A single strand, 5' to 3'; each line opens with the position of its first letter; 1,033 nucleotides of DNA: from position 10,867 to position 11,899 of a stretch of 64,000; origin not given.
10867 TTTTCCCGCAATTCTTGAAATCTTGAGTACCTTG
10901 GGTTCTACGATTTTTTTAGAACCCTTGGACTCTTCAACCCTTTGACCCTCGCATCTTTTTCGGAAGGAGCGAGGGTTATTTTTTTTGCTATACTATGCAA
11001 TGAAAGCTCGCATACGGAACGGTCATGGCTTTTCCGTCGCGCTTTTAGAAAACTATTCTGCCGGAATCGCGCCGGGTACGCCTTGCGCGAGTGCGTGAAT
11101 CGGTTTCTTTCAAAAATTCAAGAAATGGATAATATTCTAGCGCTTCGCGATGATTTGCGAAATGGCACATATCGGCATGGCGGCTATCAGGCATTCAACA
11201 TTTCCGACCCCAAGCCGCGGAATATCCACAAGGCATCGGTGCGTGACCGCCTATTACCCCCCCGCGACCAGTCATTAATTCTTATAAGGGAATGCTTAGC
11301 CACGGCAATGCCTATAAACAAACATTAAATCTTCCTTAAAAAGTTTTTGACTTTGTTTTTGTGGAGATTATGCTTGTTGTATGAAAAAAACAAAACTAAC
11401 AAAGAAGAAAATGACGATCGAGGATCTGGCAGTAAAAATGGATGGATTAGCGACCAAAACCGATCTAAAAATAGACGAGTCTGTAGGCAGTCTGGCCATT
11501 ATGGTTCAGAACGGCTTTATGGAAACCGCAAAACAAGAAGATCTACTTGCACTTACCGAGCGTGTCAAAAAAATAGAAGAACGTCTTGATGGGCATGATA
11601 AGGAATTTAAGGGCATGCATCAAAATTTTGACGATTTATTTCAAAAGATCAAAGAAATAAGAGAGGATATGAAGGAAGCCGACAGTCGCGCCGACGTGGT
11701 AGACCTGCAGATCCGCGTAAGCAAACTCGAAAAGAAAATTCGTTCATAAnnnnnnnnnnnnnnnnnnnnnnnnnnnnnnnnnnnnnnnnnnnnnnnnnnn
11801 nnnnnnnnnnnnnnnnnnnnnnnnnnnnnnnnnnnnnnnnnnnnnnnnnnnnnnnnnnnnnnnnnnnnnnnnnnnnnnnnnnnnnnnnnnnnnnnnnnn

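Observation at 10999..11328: Truncated reverse-transcriptase gene of diversity-generating-retroelement (DGR) type, with no template/variable repeat pair in the window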

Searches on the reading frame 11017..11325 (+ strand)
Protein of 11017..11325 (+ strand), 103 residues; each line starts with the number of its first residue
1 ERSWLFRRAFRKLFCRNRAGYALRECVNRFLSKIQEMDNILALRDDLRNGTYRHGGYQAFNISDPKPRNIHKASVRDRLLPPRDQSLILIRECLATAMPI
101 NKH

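Call 6: find_homologous_proteins(query=window:11017-11325:+, max_evalue=0.001)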
Query seq(103 aa) (103 aa): 224 proteins with E <= 0.001 among 225 candidates; the best 120 are listed.
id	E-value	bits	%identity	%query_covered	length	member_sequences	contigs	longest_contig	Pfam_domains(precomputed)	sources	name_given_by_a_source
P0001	2.3e-17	81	86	43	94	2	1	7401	-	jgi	-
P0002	3.6e-17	80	81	46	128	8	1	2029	-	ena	-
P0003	8.9e-17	79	79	47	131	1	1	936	-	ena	-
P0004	9.9e-17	79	86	43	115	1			-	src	-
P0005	1.1e-16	79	86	43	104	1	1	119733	-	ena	-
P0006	1.1e-16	79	79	46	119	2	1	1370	-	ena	-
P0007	3.3e-16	77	86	43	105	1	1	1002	-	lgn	-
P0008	3.5e-16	77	86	43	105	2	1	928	-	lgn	-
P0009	3.6e-16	77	79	47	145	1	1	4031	-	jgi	jgi:retron-type reverse transcriptase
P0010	4.3e-16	77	58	70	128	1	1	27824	-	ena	-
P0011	5.4e-16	76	84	43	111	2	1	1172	-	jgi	-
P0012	6.3e-16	76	77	47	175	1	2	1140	-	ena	-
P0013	8.6e-16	76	77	47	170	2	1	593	PF00078.33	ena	-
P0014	8.9e-16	76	58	70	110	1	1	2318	-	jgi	-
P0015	1.3e-15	75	84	43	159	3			-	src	-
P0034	1.2e-14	72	82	43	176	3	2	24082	PF00078.33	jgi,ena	-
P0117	2.7e-12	65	62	59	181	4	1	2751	-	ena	-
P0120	4.0e-12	64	75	43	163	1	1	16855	PF00078.33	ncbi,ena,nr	ncbi:MAG: RNA-directed DNA polymerase [Parcubacteria group bacterium Gr01-1014_2]|nr:MAG: RNA-direct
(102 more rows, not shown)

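Call 8: search_solved_structures(query=P0034, max_evalue=1, show_alignments=2)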
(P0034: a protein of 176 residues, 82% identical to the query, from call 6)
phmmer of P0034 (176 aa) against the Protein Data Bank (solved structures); distinct sequences matched with E-value up to 1: 8.
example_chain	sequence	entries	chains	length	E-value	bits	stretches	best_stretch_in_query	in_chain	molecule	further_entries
8ub7_A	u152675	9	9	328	1.8e-18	70.2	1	9-159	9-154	Reverse transcriptase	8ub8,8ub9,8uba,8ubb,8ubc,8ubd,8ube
6ar1_A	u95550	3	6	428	5.2e-10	42.7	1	10-159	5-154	GsI-IIC RT | Trt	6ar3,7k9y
5hhl_A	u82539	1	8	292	1.1e-08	38.4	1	7-161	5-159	Retron-type reverse transcriptase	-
5hhj_A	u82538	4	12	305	1.3e-08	38.1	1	8-161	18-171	Retron-type reverse transcriptase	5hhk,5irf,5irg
7uim_D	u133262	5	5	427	2.3e-08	37.3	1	7-161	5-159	Group II intron reverse transcriptase/maturase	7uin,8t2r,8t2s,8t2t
7kft_D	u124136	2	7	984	0.0049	19.9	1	30-163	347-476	Cas6-RT-Cas1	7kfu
8bgj_A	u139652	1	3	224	0.015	18.3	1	137-165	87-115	RNA-directed DNA polymerase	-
5g2x_C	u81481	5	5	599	0.16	15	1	68-169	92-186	GROUP II INTRON-ENCODED PROTEIN LTRA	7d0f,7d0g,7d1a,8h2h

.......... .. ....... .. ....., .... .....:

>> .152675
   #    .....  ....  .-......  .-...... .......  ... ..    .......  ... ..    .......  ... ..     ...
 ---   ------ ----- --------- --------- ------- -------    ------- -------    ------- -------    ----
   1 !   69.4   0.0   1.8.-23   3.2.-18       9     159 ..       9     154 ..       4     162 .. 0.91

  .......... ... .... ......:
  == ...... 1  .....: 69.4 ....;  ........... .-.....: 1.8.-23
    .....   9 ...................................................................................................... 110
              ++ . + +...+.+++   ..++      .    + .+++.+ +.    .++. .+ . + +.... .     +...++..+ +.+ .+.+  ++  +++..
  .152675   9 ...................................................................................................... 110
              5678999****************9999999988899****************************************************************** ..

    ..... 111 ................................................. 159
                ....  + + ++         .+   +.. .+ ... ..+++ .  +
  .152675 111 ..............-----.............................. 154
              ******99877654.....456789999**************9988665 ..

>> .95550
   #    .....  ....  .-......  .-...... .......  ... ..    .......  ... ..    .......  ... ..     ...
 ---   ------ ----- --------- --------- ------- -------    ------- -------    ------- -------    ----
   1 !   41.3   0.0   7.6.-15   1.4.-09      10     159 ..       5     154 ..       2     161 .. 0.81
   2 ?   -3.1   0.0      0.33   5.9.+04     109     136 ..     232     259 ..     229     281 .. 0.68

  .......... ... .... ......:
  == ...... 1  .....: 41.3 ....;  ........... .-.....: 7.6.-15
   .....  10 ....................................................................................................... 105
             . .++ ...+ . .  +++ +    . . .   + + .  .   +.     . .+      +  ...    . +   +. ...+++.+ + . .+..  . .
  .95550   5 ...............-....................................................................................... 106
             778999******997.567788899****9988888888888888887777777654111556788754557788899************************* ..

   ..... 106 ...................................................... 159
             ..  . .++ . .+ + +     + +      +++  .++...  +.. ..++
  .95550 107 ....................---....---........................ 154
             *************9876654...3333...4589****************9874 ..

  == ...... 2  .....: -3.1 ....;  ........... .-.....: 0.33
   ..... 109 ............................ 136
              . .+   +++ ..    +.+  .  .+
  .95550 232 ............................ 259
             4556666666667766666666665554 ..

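Call 9: search_protein_families(library=padloc, proteins=[P0034, P0117, P0120], max_evalue=1)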
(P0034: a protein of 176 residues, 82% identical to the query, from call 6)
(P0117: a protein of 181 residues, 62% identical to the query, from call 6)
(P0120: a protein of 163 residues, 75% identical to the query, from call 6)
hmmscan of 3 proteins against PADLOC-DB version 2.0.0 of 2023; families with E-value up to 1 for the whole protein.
P0034 (176 aa): 39 families (the best 25 are shown)
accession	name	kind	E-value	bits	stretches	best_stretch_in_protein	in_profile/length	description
PDLC01136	RT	-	2.1e-27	94.2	1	9-164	2-156/263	RT (reverse transcriptase)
PDLC02063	Cas1_IIIb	-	5.7e-20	69.4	1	8-164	4-160/617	-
PDLC03778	RT_UG39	-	3.4e-12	44.1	1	26-164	84-228/541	DRT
PDLC03754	RT_UG17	-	1.5e-11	41.8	1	6-164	4-155/429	DRT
PDLC03764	RT_UG26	-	1.9e-08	31.5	1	72-164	70-155/398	DRT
PDLC03755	RT_UG18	-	1.3e-07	29.4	1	49-163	39-145/295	DRT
PDLC03779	RT_UG4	-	1.7e-07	28.7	1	30-165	21-144/307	DRT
PDLC03771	RT_UG32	-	2.8e-07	27.5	1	74-161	95-186/521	DRT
PDLC03756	RT_UG19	-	2.9e-07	27.9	2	122-163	134-173/562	DRT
PDLC03766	Drt9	-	5.3e-07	26.8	1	53-162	78-183/488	DRT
PDLC03785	RT_UG9_large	-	1.2e-06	25.1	1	74-162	307-401/772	DRT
PDLC03698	HEase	-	2.3e-06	23.9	1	48-168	295-410/834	homing endonuclease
PDLC03758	RT_UG20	-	5e-06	23.8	1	82-162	85-170/511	DRT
PDLC01607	RT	-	1.5e-05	23.3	1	83-163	24-68/161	"CAS-I,CAS-II,CAS-III,CAS-IV,CAS-V,CAS-VI; acquisition_associated"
PDLC03757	Drt2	-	3.6e-05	21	1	66-161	128-221/502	DRT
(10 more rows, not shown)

P0117 (181 aa): 13 families
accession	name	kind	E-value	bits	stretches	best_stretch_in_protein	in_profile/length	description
PDLC01136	RT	-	1.3e-22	78.5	1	32-180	2-149/263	RT (reverse transcriptase)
PDLC02063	Cas1_IIIb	-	6.3e-13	46.1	1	34-179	7-152/617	-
PDLC03778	RT_UG39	-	4.8e-07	27.1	1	95-178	134-219/541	DRT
PDLC03764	RT_UG26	-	1.8e-06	25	1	92-180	67-148/398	DRT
PDLC03754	RT_UG17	-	4.8e-05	20.4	1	30-180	5-148/429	DRT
PDLC03771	RT_UG32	-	6.2e-05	19.8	1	97-180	95-182/521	DRT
PDLC03758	RT_UG20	-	0.0013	15.8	1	105-180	85-165/511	DRT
PDLC03766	Drt9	-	0.0013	15.6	1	92-179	96-177/488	DRT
PDLC03761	RT_UG23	-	0.002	14.8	1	97-179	70-157/489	DRT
PDLC03760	RT_UG22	-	0.0023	15.1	1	96-179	70-137/476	DRT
PDLC02955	RT_X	-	0.0051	14.3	1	153-178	81-106/272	-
PDLC03786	RT_UG9_small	-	0.0086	12.9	1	103-177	82-162/541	DRT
PDLC03785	RT_UG9_large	-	0.024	10.9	1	101-180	311-396/772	DRT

P0120 (163 aa): 35 families (the best 25 are shown)
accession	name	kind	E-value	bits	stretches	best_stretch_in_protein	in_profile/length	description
PDLC01136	RT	-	1.9e-30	104.2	1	15-159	29-169/263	RT (reverse transcriptase)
PDLC02063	Cas1_IIIb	-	9.8e-19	65.3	1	20-159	38-173/617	-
PDLC03754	RT_UG17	-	5.7e-15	53.1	1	16-159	36-168/429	DRT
PDLC03778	RT_UG39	-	4.1e-12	43.9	1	6-147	82-229/541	DRT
PDLC03785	RT_UG9_large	-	7.4e-11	39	1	56-162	307-422/772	DRT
PDLC03764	RT_UG26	-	1.5e-10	38.4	1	29-159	43-169/398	DRT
PDLC03698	HEase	-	4e-10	36.3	1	30-159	295-419/834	homing endonuclease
PDLC03771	RT_UG32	-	6e-10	36.4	1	56-157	95-200/521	DRT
PDLC03779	RT_UG4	-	1.6e-09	35.4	1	13-159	22-156/307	DRT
PDLC03758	RT_UG20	-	2e-09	35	1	31-162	50-188/511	DRT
PDLC03759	RT_UG21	-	7.9e-09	32.8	1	91-158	114-181/503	DRT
PDLC03756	RT_UG19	-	1.2e-08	32.6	2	104-162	131-190/562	DRT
PDLC03755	RT_UG18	-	1.3e-08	32.8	1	57-159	62-159/295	DRT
PDLC03688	HEase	-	2.8e-08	31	1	49-158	91-193/599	homing endonuclease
PDLC03766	Drt9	-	3.5e-07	27.4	1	48-144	93-183/488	DRT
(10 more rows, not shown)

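Call 13: find_encoding_contigs(protein=P0005, flank=6000, max_places=3)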
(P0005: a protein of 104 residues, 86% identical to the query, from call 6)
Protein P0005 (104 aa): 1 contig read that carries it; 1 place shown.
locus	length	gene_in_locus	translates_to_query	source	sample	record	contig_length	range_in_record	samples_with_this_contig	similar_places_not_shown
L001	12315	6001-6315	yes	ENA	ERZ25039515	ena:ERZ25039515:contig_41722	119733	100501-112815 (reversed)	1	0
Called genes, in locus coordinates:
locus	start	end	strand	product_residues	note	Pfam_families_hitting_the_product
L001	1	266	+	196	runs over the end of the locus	PF01702:TGT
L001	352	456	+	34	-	-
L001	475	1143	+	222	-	PF01966:HD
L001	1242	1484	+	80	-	PF18893:DUF5652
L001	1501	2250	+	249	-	PF02535:Zip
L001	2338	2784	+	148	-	PF02082:Rrf2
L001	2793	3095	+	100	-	PF00266:Aminotran_5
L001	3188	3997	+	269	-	PF00266:Aminotran_5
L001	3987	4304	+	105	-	PF01592:NifU_N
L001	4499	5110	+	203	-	-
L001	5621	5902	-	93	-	PF22296:bAvd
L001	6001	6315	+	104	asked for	-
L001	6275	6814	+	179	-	PF00078:RVT_1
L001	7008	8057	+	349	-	PF00764:Arginosuc_synth (weak), PF02540:NAD_synthase (weak), PF02568:ThiI (faint), PF03054:tRNA_Me_trans, PF20259:tRNA_Me_trans_M, PF20258:tRNA_Me_trans_C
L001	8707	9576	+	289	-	PF00753:Lactamase_B, PF12706:Lactamase_B_2 (weak)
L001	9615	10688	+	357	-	PF13207:AAA_17, PF00406:ADK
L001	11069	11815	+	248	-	-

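Call 14: find_encoding_contigs(protein=P0010, flank=6000, max_places=3)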
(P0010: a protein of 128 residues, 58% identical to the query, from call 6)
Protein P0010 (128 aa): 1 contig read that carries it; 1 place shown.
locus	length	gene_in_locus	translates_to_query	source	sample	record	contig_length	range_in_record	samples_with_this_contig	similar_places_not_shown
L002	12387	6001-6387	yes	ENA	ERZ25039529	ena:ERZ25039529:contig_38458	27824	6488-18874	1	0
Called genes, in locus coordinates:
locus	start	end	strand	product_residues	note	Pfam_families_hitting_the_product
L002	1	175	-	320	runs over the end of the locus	PF00154:RecA_N, PF21096:RecA_C (weak)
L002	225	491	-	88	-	-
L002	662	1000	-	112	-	-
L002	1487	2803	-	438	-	PF17854:FtsK_alpha, PF01580:FtsK_SpoIIIE, PF01935:DUF87 (weak)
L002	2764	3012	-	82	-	-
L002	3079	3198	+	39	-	-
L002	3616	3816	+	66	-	-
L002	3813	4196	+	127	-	PF03332:PMM, PF08282:Hydrolase_3 (weak)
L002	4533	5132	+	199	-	-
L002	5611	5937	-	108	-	PF22296:bAvd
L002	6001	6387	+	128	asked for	-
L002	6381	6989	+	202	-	PF00078:RVT_1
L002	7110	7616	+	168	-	PF01936:NYN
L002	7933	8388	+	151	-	PF04308:RNaseH_like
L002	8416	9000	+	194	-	PF13482:RNase_H_2, PF10108:DNA_pol_B_exo2 (weak)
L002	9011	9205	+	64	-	PF00266:Aminotran_5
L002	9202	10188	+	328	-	PF00266:Aminotran_5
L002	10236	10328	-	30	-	-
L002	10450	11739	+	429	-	PF00089:Trypsin, PF10459:Peptidase_S46 (faint), PF13365:Trypsin_2, PF13180:PDZ_2, PF00595:PDZ (weak), PF17820:PDZ_6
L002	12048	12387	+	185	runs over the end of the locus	-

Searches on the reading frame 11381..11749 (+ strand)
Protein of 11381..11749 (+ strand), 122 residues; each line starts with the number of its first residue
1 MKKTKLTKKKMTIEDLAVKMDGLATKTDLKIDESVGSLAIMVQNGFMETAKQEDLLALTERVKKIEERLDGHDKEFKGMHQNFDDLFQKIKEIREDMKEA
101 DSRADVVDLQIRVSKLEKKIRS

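Call 3: search_protein_families(library=pfam, proteins=[window:11381-11749:+], max_evalue=1)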
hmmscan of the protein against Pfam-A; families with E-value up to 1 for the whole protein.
window:11381-11749:+ (122 aa): 23 families
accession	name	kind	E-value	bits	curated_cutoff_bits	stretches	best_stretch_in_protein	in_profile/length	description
PF10779.14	XhlA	-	0.00041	20.9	34.7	1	59-99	3-43/67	Haemolysin XhlA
PF10805.13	DUF2730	-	0.0041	17.6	24.9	1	50-108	30-90/102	Protein of unknown function (DUF2730)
PF24073.1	DUF7365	-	0.009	16.6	27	1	59-100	53-97/101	Coiled-coil region of unknown function (DUF7365)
PF16331.10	TolA_bind_tri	-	0.012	16.2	30.1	1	58-99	2-43/76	TolA binding protein trimerisation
PF07439.16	DUF1515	-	0.042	14.3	22.2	1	78-112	5-41/113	Protein of unknown function (DUF1515)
PF10241.14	KxDL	-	0.044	14.5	27.2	1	59-98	40-79/86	Uncharacterized conserved protein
PF07889.17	DUF1664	-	0.054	14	34.6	1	57-119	63-123/124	Protein of unknown function (DUF1664)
PF04124.18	Dor1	-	0.057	12.7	23.3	1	10-101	6-94/339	Dor1-like family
PF16326.10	ABC_tran_CTD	-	0.063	13.9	32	1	74-120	8-57/69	ABC transporter C-terminal domain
PF01519.22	DUF16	-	0.073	14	40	1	60-106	34-80/104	Protein of unknown function DUF16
PF24319.2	DUF7491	-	0.075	13.7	30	1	51-100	33-82/90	Coiled-coil region of unknown function (DUF7491)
PF01544.23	CorA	-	0.086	12.6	27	1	18-103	52-140/292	CorA-like Mg2+ transporter protein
PF23991.1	DUF7310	-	0.099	13.6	40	1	44-105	14-75/83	Coiled-coil region of unknown function (DUF7310)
PF09817.14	Zwilch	-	0.1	11.5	25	1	8-62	275-329/568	RZZ complex, subunit zwilch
PF05377.16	FlaC_arch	-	0.13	13.1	27.8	1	61-99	1-39/55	Flagella accessory protein C (FlaC)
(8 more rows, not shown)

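Call 4: search_protein_families(library=ncbifam, proteins=[window:11381-11749:+], max_evalue=1)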
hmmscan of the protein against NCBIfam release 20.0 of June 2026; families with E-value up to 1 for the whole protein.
window:11381-11749:+ (122 aa): 8 families
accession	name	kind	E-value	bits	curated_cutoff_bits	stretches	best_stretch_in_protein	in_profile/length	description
NF045487.1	ASRP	equivalog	0.013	14.1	300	1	51-121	353-425/593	archaea-specific SMC-related protein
NF047516.1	LA_3659_fam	equivalog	0.016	14.8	36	1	9-121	45-144/221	LA_3659 family protein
NF047514.1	SpiroCoCo_N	equivalog_domain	0.016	14.8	75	1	9-121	45-144/221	SpiroCoCo family coiled-coil protein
TIGR04523.1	Mplasa_alph_rch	subfamily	0.023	12.6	270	1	49-121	492-564/745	helix-rich protein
TIGR04527.1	mycoplas_twoTM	subfamily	0.051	13.3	125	1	57-120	65-130/248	MG_279/MG_280 family protein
TIGR01843.1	type_I_hlyD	subfamily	0.063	12.2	208.65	1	10-118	156-259/422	HlyD family type I secretion periplasmic adaptor subunit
NF007342.0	PRK09834.1-4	equivalog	0.14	11.1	251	1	17-91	29-103/263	DNA-binding transcriptional regulator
NF053525.1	thylo_ssr2422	subfamily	0.49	10.9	38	0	62-105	11-47/77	ssr2422 family thylakoid membrane protein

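Call 12: find_encoding_contigs(protein=window:11381-11749:+, flank=10000, max_places=6)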
Protein window:11381-11749:+ (122 aa): no gene with exactly this product is on record in the collection.
